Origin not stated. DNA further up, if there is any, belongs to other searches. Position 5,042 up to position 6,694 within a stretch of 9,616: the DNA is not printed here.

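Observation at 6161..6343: Internal duplication of a roughly 50-residue unit in the C/Nu3 scaffold region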

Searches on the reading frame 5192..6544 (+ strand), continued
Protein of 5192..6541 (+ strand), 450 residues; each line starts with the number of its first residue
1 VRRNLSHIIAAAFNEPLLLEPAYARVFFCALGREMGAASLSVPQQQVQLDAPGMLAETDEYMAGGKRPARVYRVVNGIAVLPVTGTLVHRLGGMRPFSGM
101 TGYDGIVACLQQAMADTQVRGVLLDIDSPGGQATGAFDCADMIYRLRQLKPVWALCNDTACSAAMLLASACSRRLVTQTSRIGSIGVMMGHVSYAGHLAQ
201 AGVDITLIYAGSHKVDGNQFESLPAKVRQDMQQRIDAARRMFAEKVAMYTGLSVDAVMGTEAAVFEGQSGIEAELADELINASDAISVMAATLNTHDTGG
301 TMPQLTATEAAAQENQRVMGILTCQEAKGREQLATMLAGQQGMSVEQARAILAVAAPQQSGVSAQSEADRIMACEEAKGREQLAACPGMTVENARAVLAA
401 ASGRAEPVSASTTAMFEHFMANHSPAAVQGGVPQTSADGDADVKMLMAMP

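Call 43: find_encoding_contigs(protein=P0173, flank=6000, max_places=2)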
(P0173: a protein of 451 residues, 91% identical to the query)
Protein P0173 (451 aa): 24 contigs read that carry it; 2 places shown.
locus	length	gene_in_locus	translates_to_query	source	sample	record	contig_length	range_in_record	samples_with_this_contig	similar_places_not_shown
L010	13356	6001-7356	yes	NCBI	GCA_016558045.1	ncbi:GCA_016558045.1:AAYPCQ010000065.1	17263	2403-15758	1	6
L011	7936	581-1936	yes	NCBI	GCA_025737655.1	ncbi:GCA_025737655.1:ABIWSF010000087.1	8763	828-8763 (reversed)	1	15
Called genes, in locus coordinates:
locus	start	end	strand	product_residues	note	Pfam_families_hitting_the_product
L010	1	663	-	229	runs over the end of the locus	PF06323:Phage_antiter_Q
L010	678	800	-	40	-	PF26818:Phage_YlcG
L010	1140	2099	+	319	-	PF09982:LpxR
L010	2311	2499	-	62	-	PF06322:Phage_NinH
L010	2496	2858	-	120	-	PF05866:RusA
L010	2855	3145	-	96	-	PF07102:YbcO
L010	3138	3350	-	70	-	-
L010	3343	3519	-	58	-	PF05810:NinF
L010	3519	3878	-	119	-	PF10765:Phage_P22_NinX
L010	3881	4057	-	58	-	PF05322:NinE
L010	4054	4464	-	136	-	PF05772:NinB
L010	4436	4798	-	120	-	PF26207:Phage_phiTE_015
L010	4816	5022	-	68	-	-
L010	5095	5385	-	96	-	-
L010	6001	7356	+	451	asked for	PF25145:NfeD1b_N (weak), PF01343:Peptidase_S49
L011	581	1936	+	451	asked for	PF25145:NfeD1b_N (weak), PF01343:Peptidase_S49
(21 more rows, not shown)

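Call 44: find_encoding_contigs(protein=P0115, flank=6000, max_places=2)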
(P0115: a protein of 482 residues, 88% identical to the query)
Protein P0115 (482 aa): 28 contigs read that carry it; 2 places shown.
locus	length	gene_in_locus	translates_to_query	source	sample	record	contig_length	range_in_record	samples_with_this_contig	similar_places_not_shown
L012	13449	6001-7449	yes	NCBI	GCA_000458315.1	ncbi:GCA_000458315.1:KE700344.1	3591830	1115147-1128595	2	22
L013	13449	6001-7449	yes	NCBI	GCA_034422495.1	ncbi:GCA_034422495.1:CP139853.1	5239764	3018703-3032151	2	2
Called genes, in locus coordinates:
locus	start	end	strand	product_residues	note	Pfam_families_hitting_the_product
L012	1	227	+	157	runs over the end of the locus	PF03245:Phage_lysis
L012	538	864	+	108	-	PF03544:TonB_C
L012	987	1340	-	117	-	-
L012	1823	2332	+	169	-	PF07471:Phage_Nu1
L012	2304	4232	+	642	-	PF05876:GpA_ATPase, PF20454:GpA_nuclease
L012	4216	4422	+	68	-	PF02831:gpW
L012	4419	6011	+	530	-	PF05136:Phage_portal_2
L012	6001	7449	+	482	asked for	PF25145:NfeD1b_N (weak), PF01343:Peptidase_S49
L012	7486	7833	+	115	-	PF02924:HDPD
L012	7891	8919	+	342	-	PF03864:Phage_cap_E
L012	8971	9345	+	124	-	PF14000:Packaging_FI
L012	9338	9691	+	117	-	PF05354:Phage_attach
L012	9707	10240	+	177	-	PF06763:Minor_tail_Z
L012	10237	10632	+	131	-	PF06141:Phage_tail_U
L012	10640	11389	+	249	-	PF16461:Phage_TTP_12, PF02368:Big_2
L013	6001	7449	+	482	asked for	PF25145:NfeD1b_N (weak), PF01343:Peptidase_S49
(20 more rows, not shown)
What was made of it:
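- The 482-aa allele with a partial Tri2 is very widespread and sits in head modules that look intact (call 44).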

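Call 45: find_encoding_contigs(protein=P0091, flank=6000, max_places=2)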
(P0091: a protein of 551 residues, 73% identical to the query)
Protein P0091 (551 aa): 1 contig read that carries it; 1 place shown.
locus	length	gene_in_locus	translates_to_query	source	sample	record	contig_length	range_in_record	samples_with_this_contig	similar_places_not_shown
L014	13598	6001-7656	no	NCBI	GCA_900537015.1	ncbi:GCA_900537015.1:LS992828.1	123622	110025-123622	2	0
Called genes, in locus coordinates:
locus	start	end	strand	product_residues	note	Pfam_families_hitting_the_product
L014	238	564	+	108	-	PF03544:TonB_C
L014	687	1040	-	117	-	-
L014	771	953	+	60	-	-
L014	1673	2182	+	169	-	PF07471:Phage_Nu1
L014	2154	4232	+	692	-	-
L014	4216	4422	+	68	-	PF02831:gpW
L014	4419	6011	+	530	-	PF05136:Phage_portal_2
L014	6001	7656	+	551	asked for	PF25145:NfeD1b_N (weak), PF01343:Peptidase_S49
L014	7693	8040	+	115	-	PF02924:HDPD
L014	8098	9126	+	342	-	PF03864:Phage_cap_E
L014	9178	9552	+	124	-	PF14000:Packaging_FI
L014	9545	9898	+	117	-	PF05354:Phage_attach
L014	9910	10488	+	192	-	PF06763:Minor_tail_Z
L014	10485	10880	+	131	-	PF06141:Phage_tail_U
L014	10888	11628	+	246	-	PF08813:Phage_tail_3 (faint), PF16461:Phage_TTP_12, PF02368:Big_2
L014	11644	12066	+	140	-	PF06894:Phage_TAC_2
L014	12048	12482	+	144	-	PF06223:Phage_tail_T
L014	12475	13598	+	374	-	PF06791:TMP_2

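Call 47: find_encoding_contigs(protein=P0090, flank=6000, max_places=4)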
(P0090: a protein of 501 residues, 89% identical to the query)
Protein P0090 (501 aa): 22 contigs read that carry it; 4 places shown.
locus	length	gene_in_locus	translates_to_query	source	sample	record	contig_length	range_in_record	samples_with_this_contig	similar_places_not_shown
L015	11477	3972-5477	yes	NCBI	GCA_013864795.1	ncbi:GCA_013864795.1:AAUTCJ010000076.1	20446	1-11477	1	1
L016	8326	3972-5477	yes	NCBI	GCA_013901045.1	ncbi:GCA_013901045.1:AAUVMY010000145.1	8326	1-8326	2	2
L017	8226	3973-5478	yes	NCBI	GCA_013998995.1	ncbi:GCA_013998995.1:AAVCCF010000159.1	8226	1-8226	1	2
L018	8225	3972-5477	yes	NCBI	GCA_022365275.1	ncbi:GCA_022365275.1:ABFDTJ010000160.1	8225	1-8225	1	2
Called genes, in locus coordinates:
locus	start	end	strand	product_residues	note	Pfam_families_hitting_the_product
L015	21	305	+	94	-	PF07471:Phage_Nu1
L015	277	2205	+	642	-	PF05876:GpA_ATPase, PF20454:GpA_nuclease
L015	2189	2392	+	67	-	PF02831:gpW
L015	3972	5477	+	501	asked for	PF25145:NfeD1b_N (faint), PF01343:Peptidase_S49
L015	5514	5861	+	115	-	PF02924:HDPD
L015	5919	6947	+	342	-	PF03864:Phage_cap_E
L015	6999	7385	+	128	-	PF14000:Packaging_FI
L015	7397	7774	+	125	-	PF05354:Phage_attach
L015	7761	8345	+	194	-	PF06763:Minor_tail_Z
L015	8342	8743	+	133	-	PF06141:Phage_tail_U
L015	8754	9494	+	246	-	PF16460:Phage_TTP_11 (weak), PF16461:Phage_TTP_12, PF02368:Big_2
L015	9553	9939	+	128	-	PF06894:Phage_TAC_2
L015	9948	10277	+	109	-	PF06223:Phage_tail_T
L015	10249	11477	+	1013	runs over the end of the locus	PF06791:TMP_2, PF24622:TMP_4, PF09718:Tape_meas_lam_C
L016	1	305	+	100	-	PF07471:Phage_Nu1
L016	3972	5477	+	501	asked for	PF25145:NfeD1b_N (faint), PF01343:Peptidase_S49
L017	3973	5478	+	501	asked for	PF25145:NfeD1b_N (faint), PF01343:Peptidase_S49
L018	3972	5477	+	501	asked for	PF25145:NfeD1b_N (faint), PF01343:Peptidase_S49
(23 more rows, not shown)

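Call 56: list_cluster_members(proteins=[window:5192-6541:+])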
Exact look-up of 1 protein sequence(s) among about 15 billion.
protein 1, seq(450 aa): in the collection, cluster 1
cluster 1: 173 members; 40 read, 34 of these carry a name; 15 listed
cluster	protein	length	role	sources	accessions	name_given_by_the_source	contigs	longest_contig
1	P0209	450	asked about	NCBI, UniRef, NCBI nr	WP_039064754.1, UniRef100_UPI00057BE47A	S49 family peptidase [Shigella flexneri] | S49 family peptidase n=1 Tax=Shigella flexneri TaxID=623 RepID=UPI00057BE47A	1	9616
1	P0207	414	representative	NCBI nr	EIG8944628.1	S49 family peptidase [Escherichia coli]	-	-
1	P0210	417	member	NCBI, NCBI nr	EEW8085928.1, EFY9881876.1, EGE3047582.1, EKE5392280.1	S49 family peptidase, partial [Escherichia coli] | S49 family peptidase [Escherichia coli]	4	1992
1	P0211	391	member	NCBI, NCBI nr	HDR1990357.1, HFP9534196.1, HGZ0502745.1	TPA: S49 family peptidase, partial [Escherichia coli] | S49 family peptidase [Escherichia coli O146:H21]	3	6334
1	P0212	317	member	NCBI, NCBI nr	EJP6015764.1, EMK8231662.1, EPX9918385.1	S49 family peptidase, partial [Escherichia coli] | S49 family peptidase [Escherichia coli]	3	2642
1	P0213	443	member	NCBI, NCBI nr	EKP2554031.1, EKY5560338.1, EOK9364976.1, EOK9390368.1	S49 family peptidase, partial [Escherichia coli] | S49 family peptidase [Escherichia coli]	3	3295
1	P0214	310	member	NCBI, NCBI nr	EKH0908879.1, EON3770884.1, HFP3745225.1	TPA: S49 family peptidase, partial [Escherichia coli] | S49 family peptidase [Escherichia coli]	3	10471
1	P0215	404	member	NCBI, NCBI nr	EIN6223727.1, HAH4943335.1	S49 family peptidase [Escherichia coli]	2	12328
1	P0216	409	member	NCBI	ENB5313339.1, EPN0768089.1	S49 family peptidase, partial [Escherichia coli]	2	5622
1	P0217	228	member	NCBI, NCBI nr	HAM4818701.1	TPA: S49 family peptidase, partial [Escherichia coli] | S49 family peptidase [Escherichia coli]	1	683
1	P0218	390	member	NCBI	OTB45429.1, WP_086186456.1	scaffolding protein, partial [Escherichia coli]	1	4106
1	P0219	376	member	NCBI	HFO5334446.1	TPA: S49 family peptidase, partial [Escherichia coli]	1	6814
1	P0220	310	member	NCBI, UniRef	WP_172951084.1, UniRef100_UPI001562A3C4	S49 family peptidase, partial [Escherichia coli] | S49 family peptidase n=1 Tax=Escherichia coli TaxID=562 RepID=UPI001562A3C4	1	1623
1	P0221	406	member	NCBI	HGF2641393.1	TPA: S49 family peptidase, partial [Escherichia coli]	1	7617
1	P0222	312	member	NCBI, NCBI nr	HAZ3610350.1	TPA: S49 family peptidase, partial [Escherichia coli] | S49 family peptidase [Escherichia coli]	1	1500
